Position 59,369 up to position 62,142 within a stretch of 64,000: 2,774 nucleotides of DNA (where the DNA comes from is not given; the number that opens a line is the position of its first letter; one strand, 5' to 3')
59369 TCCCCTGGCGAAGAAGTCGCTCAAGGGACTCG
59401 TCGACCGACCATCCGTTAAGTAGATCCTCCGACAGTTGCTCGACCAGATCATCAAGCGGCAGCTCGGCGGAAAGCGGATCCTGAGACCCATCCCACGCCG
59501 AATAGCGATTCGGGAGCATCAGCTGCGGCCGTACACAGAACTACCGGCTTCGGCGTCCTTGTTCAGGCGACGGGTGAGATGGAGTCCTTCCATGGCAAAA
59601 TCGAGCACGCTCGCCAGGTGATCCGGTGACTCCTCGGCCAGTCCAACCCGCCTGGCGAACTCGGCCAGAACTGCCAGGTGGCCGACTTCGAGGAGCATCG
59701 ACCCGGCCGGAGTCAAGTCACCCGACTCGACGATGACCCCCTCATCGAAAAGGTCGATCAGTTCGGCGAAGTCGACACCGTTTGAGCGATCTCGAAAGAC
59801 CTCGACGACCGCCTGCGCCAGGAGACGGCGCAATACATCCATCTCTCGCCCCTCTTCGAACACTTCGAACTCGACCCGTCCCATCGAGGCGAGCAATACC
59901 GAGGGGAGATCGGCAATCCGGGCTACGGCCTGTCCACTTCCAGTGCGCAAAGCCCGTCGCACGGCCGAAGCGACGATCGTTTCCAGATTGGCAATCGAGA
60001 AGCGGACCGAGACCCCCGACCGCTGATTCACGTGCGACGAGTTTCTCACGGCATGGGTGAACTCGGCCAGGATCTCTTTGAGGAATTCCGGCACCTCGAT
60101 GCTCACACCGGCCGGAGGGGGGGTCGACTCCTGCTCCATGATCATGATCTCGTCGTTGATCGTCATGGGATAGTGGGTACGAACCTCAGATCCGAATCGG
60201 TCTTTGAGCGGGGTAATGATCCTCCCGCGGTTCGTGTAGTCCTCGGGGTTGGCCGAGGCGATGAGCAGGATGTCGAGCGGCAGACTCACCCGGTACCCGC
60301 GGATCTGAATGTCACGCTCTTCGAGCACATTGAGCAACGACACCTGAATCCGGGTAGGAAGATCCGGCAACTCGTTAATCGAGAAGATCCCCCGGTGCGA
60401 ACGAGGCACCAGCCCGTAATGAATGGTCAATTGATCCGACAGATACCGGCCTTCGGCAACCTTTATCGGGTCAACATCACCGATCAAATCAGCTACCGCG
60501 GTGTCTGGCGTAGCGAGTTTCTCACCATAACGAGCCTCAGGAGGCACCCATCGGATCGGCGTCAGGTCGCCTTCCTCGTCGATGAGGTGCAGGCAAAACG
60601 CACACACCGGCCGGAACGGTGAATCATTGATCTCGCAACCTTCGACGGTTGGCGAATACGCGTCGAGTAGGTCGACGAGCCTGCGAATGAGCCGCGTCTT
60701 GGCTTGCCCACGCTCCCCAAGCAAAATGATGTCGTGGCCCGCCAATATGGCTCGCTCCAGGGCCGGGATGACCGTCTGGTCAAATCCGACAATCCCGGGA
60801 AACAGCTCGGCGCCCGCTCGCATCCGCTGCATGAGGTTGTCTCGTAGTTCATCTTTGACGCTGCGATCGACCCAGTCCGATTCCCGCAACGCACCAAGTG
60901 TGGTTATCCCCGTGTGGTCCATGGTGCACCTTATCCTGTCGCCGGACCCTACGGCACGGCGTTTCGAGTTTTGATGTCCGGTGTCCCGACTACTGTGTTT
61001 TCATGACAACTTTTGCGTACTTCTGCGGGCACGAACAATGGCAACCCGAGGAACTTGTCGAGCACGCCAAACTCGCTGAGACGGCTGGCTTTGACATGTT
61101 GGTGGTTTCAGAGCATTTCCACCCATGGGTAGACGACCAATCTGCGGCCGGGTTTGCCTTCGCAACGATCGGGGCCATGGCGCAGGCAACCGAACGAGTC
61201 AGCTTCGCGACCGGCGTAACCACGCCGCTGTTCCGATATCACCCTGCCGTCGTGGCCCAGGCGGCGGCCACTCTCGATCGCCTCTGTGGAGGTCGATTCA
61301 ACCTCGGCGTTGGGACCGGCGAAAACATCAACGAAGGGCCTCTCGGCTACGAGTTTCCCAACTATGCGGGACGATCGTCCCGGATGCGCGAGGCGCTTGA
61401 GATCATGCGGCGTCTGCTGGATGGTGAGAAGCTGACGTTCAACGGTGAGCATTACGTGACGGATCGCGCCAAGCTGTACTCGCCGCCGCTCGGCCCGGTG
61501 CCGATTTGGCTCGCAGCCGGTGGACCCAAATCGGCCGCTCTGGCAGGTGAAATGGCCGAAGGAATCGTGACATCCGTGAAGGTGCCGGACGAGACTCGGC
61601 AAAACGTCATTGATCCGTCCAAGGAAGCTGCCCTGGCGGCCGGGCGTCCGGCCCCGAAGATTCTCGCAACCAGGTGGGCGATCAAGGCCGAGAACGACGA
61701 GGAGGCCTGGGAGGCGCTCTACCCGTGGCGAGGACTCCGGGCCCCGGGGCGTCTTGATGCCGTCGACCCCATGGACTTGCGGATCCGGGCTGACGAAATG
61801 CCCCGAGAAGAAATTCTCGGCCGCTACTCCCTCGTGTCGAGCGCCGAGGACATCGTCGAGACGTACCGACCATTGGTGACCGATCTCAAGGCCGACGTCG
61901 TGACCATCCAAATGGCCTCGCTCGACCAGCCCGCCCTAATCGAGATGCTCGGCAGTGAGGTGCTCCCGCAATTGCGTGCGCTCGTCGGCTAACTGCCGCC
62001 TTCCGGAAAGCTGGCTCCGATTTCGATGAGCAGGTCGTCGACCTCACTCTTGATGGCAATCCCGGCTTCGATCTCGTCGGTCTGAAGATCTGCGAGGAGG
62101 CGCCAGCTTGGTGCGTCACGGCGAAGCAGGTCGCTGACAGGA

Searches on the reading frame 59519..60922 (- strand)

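Call 79: search_protein_families(library=pfam, proteins=[window:59519-60922:-], max_evalue=0.0001)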
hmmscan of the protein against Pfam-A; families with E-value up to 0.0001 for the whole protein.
window:59519-60922:- (467 aa): 4 families
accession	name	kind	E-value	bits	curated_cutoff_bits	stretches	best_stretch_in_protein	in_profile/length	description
PF01078.27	Mg_chelatase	-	8.3e-09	35.6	20.3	0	167-227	97-159/207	Magnesium chelatase, subunit ChlI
PF07728.20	AAA_5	-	2.5e-08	34.4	22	0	132-243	28-139/139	AAA domain (dynein-related subfamily)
PF00158.32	Sigma54_activat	-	1.1e-06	28.9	20.2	1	168-226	85-143/168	Sigma-54 interaction domain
PF20030.5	bpMoxR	-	4e-05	23.2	27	0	50-88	19-57/205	MoxR domain in the MoxR-vWA-beta-propeller ternary systems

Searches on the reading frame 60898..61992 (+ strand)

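Call 79: search_protein_families(library=pfam, proteins=[window:60898-61992:+], max_evalue=0.0001)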
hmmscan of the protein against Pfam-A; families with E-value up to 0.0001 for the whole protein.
window:60898-61992:+ (364 aa): 1 family
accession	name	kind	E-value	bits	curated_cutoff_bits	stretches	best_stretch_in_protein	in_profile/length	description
PF00296.26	Bac_luciferase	-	4.3e-58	197.6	27.9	1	42-323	6-304/314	Luciferase-like monooxygenase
